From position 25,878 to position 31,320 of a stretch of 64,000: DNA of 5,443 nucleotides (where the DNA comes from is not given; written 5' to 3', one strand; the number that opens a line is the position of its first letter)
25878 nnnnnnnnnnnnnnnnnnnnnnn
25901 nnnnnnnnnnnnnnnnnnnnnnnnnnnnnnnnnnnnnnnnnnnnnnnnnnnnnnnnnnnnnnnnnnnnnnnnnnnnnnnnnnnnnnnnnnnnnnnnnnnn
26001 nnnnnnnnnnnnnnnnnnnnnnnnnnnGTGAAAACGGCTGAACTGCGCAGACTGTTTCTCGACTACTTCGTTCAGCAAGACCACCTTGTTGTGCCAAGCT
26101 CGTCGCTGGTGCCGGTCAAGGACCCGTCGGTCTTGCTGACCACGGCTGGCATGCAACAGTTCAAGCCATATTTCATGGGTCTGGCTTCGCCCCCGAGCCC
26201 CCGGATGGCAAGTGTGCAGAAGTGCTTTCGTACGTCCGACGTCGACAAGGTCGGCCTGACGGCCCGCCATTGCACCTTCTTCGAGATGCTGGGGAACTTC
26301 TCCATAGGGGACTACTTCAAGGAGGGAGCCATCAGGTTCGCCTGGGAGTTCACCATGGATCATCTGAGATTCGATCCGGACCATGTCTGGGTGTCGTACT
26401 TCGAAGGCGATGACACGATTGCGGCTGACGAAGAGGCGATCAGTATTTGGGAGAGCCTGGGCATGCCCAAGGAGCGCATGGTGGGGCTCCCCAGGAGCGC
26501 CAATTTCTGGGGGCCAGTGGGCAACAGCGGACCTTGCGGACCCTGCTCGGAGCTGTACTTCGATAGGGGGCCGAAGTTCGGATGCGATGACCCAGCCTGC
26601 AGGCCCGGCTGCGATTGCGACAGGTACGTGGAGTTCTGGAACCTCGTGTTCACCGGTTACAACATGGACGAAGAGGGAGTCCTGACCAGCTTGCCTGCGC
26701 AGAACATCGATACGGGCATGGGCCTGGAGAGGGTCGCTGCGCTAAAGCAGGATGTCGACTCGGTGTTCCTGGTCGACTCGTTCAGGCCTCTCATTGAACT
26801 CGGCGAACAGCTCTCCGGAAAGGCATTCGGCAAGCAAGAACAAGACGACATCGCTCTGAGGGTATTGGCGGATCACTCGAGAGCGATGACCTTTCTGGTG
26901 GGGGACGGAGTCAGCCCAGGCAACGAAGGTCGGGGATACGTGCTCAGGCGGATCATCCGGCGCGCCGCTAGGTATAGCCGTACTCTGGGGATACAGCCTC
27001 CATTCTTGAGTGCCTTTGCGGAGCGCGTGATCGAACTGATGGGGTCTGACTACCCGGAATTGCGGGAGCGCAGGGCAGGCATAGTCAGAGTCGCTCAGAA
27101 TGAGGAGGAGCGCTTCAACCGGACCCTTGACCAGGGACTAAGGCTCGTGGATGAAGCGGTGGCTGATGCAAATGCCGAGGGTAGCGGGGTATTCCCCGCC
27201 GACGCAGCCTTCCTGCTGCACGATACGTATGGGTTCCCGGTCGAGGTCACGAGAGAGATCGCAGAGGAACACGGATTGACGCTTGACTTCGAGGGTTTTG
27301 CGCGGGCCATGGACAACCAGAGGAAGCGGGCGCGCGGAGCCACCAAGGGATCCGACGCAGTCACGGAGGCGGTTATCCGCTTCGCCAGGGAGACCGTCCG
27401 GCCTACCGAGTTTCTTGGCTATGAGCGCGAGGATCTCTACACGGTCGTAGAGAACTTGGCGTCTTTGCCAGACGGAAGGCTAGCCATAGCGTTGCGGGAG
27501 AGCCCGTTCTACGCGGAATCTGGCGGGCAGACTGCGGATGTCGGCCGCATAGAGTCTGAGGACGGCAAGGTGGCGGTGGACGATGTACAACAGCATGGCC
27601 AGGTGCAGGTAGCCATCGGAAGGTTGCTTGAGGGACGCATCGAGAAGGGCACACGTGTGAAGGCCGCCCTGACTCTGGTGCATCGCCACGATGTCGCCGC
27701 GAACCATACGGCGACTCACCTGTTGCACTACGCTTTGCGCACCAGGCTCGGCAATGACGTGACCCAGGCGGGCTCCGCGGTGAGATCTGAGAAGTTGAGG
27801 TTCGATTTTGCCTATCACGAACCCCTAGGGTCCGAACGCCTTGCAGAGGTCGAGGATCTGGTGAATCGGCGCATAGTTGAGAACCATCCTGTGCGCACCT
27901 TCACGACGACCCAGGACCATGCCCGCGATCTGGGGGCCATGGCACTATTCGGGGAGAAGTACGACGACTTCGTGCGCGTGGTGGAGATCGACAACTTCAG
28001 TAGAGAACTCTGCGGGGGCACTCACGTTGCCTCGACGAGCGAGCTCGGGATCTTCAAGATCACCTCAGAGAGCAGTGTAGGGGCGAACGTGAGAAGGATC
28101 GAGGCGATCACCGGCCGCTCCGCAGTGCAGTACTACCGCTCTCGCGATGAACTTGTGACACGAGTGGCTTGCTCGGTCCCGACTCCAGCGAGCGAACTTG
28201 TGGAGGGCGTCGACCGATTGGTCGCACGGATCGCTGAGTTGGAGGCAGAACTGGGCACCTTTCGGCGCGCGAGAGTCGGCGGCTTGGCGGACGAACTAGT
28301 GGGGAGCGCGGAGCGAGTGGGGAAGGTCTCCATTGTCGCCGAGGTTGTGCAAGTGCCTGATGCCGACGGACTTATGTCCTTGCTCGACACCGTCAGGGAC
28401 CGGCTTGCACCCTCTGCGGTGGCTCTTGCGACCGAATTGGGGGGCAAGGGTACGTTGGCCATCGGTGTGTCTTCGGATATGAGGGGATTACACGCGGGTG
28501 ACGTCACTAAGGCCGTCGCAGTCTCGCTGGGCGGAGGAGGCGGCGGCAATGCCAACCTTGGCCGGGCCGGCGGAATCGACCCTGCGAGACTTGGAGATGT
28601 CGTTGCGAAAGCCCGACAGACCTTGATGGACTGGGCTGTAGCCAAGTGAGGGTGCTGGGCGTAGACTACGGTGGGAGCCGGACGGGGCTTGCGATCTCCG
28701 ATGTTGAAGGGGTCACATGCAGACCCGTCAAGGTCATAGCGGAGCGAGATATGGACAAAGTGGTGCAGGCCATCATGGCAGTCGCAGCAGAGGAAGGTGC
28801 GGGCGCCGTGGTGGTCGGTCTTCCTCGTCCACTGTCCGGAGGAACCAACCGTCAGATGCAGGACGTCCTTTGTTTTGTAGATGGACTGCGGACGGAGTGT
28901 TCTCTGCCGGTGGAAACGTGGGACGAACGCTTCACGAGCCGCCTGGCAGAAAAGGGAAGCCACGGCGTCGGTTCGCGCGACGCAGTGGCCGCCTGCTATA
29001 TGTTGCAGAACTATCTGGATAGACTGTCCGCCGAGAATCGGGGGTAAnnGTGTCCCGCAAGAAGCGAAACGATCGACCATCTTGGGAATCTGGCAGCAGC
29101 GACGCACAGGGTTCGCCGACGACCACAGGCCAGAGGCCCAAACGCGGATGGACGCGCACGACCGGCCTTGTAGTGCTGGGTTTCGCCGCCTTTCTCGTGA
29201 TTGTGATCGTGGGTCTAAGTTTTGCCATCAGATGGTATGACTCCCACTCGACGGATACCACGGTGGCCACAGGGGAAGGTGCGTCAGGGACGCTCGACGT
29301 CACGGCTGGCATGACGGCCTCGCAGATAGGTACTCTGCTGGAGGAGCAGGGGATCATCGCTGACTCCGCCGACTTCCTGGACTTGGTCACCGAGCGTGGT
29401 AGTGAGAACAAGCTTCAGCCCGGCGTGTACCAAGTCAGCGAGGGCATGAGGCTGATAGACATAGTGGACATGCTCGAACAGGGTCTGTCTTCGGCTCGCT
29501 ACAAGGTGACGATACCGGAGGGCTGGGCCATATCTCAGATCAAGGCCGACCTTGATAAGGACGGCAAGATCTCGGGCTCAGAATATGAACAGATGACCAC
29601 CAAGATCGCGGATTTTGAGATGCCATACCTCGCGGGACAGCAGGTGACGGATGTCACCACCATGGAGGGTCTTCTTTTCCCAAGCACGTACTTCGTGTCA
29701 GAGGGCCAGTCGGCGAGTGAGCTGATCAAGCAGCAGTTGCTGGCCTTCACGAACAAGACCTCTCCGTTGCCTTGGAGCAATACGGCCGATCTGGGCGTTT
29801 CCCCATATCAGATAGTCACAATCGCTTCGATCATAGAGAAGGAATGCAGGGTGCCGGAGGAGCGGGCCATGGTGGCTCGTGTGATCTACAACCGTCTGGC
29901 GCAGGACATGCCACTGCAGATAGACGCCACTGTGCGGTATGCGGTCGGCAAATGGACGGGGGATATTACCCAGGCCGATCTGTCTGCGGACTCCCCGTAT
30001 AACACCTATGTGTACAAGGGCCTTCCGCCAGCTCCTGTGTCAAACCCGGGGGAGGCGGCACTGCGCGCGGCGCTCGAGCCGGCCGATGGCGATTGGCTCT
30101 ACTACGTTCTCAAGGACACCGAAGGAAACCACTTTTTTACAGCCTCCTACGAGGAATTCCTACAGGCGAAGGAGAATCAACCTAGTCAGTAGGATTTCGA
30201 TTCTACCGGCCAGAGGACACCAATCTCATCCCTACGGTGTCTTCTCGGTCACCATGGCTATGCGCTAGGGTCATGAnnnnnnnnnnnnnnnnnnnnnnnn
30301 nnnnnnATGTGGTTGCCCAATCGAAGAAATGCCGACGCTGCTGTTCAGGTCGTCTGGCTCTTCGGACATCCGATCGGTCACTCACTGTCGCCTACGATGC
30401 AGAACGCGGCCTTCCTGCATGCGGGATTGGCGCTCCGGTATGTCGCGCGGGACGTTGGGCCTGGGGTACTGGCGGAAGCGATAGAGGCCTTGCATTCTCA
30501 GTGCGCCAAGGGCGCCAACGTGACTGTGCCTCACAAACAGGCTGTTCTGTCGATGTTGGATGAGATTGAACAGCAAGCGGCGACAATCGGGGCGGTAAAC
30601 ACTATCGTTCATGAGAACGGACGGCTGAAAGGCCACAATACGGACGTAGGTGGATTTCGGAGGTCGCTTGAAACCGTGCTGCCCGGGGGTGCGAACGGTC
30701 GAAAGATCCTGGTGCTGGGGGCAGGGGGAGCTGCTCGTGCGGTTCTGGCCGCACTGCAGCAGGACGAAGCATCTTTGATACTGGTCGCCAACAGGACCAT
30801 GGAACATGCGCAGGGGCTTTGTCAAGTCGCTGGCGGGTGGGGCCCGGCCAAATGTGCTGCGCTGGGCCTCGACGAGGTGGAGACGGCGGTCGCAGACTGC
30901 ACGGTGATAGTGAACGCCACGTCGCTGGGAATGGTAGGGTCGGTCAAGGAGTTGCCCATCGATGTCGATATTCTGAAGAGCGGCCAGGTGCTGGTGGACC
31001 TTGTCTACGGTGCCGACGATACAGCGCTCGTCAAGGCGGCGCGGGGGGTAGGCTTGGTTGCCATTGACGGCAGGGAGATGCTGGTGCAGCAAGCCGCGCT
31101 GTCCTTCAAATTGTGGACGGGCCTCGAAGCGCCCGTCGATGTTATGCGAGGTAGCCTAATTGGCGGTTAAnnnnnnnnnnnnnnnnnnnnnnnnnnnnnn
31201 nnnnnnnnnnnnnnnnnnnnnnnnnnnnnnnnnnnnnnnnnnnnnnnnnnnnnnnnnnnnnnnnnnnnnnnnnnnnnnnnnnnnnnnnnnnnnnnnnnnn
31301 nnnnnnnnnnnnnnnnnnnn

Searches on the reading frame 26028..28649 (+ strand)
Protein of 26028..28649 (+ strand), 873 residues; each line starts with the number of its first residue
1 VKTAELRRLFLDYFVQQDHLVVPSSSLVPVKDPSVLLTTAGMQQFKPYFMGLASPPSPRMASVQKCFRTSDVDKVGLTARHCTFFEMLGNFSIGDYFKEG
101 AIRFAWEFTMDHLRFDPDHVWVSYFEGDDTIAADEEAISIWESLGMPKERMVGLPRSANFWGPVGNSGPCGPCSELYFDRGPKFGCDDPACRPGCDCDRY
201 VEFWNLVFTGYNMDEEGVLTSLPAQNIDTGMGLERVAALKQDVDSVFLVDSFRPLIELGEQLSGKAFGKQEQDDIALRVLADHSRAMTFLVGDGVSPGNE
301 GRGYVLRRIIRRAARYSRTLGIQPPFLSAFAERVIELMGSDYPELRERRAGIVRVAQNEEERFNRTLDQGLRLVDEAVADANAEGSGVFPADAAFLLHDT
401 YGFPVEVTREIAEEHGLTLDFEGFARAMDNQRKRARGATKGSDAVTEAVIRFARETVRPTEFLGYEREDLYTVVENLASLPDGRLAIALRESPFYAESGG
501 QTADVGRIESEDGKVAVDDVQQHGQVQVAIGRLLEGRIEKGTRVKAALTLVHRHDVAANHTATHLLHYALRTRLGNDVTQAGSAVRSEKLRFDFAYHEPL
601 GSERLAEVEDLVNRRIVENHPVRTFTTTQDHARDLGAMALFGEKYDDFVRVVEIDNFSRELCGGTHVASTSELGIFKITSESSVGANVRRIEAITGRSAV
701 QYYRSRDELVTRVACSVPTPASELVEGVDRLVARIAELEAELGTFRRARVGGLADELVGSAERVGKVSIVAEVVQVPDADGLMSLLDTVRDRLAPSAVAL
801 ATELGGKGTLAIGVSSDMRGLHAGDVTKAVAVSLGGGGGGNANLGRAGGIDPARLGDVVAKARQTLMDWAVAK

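Call 13: search_protein_families(library=pfam, proteins=[window:26028-28649:+], max_evalue=0.001)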
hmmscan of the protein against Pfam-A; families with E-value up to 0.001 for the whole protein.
window:26028-28649:+ (873 aa): 3 families
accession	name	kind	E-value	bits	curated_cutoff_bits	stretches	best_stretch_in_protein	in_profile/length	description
PF01411.24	tRNA-synt_2c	-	2.8e-173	577.8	30.3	1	5-547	1-547/552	tRNA synthetases class II (A)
PF07973.19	tRNA_SAD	-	1.8e-17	63.5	24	1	649-692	1-44/44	Threonyl and Alanyl tRNA synthetase second additional domain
PF02272.25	DHHA1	-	2.1e-07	31.7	25.9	1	770-866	5-100/102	DHHA1 domain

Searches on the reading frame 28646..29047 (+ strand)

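Call 13: search_protein_families(library=pfam, proteins=[window:28646-29047:+], max_evalue=0.001)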
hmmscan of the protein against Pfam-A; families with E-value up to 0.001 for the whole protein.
window:28646-29047:+ (133 aa): 1 family
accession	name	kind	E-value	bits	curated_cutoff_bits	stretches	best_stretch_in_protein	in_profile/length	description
PF03652.20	RuvX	-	1.1e-28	100.7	29.2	1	1-125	1-133/134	Holliday junction resolvase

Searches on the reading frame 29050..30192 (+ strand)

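Call 13: search_protein_families(library=pfam, proteins=[window:29050-30192:+], max_evalue=0.001)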
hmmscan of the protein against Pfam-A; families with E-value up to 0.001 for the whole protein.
window:29050-30192:+ (380 aa): 1 family
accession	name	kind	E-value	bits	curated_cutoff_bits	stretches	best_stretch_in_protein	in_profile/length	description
PF02618.21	YceG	-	3.6e-84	282.9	32.4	1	83-375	2-274/275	YceG-like family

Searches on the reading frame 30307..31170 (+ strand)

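Call 13: search_protein_families(library=pfam, proteins=[window:30307-31170:+], max_evalue=0.001)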
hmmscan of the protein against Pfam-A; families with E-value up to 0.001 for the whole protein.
window:30307-31170:+ (287 aa): 5 families
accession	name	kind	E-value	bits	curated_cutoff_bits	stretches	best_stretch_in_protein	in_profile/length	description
PF08501.16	Shikimate_dh_N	-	2.8e-26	92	27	1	18-100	1-83/83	Shikimate dehydrogenase substrate binding domain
PF18317.6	SDH_C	-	2.8e-13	49.8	25.8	1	255-283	1-29/31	Shikimate 5'-dehydrogenase C-terminal domain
PF01488.26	Shikimate_DH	-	5.4e-11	43.2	24.3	1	129-207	10-85/138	Shikimate / quinate 5-dehydrogenase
PF03435.24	Sacchrp_dh_NADP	-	7.2e-05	23.6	25.1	0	134-204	1-75/129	Saccharopine dehydrogenase NADP binding domain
PF03807.23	F420_oxidored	-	0.00097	20.1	21.6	0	133-233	1-92/94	NADP oxidoreductase coenzyme F420-dependent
